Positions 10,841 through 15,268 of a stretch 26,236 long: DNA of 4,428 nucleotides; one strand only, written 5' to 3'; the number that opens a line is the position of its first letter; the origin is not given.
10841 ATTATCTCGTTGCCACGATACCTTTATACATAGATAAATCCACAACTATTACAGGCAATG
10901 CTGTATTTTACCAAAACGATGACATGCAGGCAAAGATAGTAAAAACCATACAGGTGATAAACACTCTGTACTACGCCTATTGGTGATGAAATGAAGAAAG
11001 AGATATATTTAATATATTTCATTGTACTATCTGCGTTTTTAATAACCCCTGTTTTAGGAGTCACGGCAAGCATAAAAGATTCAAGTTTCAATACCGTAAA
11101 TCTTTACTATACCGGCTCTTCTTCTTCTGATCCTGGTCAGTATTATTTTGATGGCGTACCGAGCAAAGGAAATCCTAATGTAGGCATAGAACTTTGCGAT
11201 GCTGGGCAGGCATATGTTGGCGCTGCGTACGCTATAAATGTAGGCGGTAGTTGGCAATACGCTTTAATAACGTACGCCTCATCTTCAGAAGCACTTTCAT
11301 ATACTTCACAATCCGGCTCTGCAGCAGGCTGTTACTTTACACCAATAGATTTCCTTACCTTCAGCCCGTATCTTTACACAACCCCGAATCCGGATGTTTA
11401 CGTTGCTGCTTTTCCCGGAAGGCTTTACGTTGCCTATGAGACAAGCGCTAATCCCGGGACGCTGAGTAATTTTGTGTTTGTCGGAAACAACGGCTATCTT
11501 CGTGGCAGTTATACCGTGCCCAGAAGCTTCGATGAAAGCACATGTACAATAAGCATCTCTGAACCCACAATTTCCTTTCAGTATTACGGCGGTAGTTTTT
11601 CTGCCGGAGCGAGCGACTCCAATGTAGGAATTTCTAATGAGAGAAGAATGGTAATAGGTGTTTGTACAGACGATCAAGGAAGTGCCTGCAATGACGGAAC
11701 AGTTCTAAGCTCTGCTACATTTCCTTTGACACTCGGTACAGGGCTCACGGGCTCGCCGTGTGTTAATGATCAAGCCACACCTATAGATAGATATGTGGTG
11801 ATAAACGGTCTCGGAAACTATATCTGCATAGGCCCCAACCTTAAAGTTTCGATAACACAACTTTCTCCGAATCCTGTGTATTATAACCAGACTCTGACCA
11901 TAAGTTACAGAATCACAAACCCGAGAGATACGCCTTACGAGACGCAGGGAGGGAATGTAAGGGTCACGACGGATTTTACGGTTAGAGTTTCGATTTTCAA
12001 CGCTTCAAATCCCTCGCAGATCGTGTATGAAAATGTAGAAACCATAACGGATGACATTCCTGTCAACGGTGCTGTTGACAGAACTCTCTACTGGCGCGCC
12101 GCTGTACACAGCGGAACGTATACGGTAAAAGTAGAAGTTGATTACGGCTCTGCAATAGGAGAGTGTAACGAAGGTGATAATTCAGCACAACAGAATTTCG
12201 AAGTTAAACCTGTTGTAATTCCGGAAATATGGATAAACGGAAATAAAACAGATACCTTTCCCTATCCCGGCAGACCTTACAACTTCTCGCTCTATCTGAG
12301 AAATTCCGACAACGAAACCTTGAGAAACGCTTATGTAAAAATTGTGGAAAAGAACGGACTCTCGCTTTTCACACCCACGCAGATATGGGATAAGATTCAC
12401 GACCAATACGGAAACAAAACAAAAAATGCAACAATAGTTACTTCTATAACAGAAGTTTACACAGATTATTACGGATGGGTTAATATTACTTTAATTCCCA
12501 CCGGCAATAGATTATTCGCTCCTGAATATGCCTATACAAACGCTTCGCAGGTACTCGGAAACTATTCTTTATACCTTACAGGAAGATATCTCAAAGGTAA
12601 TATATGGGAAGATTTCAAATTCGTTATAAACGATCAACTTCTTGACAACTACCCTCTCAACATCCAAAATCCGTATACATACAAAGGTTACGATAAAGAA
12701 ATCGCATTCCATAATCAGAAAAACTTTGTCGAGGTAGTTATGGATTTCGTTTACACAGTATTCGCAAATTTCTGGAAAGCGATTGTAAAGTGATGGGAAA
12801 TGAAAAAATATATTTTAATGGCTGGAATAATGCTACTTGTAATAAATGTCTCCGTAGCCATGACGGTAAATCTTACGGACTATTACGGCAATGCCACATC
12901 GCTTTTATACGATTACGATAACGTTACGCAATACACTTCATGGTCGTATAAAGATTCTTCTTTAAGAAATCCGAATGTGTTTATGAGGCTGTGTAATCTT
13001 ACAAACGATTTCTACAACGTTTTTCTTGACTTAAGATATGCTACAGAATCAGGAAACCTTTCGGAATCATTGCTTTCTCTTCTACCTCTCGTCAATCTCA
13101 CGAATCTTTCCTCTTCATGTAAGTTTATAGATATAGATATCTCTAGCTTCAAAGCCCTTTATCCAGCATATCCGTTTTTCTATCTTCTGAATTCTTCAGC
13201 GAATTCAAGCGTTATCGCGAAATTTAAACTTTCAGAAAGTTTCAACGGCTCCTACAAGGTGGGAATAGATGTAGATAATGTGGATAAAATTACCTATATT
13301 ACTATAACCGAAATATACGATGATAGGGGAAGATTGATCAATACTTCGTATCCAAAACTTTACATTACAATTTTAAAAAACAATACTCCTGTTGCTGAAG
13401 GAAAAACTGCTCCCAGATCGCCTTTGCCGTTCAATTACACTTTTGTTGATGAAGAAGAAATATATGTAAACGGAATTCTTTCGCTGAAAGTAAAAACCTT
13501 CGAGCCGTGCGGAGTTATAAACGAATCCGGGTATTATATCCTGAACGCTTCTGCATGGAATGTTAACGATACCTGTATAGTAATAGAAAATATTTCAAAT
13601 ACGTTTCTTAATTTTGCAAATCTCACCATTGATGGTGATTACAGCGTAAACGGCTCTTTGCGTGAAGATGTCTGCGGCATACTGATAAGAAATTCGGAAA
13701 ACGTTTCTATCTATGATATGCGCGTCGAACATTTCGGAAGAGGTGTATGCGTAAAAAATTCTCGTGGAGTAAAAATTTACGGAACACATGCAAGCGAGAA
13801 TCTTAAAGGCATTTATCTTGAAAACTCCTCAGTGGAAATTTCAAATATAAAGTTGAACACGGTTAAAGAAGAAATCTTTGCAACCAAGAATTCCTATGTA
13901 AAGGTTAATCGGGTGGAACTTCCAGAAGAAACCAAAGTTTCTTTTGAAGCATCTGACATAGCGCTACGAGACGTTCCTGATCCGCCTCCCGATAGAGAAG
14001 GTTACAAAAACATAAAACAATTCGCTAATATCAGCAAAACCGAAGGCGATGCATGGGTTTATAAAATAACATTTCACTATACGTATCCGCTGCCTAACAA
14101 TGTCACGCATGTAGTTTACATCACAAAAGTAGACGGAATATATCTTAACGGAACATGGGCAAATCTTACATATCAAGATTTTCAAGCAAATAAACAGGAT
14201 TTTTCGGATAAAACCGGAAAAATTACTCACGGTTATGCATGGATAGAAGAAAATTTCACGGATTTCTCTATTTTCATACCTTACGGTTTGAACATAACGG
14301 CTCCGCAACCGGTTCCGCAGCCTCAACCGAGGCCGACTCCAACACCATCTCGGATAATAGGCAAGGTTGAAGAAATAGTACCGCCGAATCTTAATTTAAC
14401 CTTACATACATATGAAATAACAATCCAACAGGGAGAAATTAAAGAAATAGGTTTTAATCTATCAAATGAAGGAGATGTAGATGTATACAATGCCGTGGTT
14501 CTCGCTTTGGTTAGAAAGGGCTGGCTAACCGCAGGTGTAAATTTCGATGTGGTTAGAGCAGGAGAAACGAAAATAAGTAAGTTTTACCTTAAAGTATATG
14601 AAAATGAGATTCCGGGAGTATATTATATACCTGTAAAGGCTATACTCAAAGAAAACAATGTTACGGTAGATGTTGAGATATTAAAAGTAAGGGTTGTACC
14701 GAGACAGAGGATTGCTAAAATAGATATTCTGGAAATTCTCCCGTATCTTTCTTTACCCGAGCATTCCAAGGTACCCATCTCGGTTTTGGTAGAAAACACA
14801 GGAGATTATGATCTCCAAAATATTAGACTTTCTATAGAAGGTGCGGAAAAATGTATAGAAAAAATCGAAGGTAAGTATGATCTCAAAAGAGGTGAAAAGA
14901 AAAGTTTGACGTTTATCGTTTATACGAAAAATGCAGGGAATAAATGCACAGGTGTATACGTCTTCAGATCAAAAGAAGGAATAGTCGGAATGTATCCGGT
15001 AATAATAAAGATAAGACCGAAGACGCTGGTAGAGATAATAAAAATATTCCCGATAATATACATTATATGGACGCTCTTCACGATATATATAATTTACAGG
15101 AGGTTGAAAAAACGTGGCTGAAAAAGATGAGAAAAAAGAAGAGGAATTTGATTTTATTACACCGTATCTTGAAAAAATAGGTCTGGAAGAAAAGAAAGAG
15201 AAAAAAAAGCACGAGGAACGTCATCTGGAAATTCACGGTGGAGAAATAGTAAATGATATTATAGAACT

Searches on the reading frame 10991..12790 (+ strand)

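Call 6: search_protein_families(library=pfam, proteins=[window:10991-12790:+], max_evalue=0.01)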
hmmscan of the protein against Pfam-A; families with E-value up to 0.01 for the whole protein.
window:10991-12790:+ (600 aa): 1 family
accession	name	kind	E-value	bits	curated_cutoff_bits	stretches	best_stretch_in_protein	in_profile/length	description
PF07705.17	CARDB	-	0.00012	22.6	22.7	1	282-399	2-99/101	CARDB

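Call 66: search_protein_families(library=pfam, proteins=[window:10991-12790:+], max_evalue=0.01)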
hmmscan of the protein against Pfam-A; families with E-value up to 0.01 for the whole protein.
window:10991-12790:+ (600 aa): 1 family
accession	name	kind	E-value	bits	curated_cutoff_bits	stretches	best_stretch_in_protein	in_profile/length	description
PF07705.17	CARDB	-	0.00012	22.6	22.7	1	282-399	2-99/101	CARDB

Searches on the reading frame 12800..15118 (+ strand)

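Call 6: search_protein_families(library=pfam, proteins=[window:12800-15118:+], max_evalue=0.01)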
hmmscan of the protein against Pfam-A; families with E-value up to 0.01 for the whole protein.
window:12800-15118:+ (773 aa): 1 family
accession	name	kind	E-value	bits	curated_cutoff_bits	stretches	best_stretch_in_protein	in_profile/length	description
PF05048.19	NosD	-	0.00015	21.7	23.6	1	241-356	15-124/212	Periplasmic copper-binding protein (NosD)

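Call 66: search_protein_families(library=pfam, proteins=[window:12800-15118:+], max_evalue=0.01)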
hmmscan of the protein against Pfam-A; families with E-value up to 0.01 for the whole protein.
window:12800-15118:+ (773 aa): 1 family
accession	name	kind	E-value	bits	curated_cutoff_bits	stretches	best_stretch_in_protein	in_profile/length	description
PF05048.19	NosD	-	0.00015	21.7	23.6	1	241-356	15-124/212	Periplasmic copper-binding protein (NosD)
